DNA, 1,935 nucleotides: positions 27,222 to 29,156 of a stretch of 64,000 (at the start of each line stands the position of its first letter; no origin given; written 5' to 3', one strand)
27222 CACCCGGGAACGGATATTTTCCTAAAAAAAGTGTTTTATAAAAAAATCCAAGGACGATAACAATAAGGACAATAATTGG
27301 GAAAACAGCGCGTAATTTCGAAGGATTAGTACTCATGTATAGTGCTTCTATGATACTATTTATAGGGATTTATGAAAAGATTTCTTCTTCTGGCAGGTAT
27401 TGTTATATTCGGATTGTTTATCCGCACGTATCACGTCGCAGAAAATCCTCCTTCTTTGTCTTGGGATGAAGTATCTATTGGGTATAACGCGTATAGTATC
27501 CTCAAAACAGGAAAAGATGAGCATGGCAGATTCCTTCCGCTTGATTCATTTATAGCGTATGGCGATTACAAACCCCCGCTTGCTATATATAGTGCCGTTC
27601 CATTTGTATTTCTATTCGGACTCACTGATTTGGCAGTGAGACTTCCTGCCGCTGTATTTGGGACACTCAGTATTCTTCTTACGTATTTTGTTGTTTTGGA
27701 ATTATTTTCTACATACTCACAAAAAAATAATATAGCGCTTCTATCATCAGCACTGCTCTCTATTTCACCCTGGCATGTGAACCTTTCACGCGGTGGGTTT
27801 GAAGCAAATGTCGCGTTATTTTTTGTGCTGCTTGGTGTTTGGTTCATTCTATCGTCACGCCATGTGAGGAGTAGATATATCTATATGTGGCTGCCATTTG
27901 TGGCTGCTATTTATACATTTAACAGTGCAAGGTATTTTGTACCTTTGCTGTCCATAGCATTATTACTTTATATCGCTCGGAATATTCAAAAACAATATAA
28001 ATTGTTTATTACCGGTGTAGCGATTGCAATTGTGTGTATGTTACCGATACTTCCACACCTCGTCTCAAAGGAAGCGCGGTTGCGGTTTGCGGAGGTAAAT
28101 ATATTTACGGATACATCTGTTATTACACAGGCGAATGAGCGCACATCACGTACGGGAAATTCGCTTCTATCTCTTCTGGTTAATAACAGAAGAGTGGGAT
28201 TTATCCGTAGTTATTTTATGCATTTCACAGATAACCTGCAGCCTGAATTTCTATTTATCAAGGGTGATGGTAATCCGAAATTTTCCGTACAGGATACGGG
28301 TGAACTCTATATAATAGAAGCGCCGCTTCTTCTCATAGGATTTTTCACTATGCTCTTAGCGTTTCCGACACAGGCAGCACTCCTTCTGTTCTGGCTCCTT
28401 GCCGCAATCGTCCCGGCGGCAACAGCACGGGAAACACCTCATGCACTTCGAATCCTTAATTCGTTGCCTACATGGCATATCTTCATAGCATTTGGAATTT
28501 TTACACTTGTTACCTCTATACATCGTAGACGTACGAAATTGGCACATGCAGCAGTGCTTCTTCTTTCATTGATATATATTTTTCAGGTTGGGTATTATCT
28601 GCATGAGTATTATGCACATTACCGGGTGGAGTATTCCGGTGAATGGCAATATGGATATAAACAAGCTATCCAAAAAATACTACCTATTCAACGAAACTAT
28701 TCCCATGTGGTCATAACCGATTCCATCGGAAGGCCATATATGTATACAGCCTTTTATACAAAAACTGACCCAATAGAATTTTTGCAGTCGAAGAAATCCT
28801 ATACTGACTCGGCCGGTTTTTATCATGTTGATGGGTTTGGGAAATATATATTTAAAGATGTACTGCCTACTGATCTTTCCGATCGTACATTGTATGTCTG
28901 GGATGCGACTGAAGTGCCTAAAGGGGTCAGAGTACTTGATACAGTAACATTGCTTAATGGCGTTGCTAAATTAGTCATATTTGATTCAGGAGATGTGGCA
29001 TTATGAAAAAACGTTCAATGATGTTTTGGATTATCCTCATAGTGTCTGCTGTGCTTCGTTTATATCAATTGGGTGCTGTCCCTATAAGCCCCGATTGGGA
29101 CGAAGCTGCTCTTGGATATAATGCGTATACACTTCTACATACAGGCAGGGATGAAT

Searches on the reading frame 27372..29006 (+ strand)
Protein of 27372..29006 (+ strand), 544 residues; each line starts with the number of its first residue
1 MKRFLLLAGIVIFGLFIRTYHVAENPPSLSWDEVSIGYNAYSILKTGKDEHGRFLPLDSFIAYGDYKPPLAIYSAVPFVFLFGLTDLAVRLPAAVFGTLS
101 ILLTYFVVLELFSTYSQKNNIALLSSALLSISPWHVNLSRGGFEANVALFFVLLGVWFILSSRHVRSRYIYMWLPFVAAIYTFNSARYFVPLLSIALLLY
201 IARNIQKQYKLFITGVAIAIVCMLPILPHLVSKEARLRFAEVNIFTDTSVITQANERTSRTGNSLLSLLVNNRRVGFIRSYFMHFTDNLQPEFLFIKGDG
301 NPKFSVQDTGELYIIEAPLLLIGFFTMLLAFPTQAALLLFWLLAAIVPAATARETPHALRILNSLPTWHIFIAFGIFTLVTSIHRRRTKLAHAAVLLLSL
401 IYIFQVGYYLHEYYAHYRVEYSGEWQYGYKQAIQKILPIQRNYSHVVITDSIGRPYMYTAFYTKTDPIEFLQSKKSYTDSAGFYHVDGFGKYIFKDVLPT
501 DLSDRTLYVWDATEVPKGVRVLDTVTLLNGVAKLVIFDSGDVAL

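Call 16: search_protein_families(library=pfam, proteins=[window:27372-29006:+], max_evalue=0.00001)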
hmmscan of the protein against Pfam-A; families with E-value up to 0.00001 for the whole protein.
window:27372-29006:+ (544 aa): 1 family
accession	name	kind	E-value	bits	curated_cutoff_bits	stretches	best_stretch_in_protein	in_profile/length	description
PF13231.12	PMT_2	-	1.7e-07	32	26.1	1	67-228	2-159/160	Dolichyl-phosphate-mannose-protein mannosyltransferase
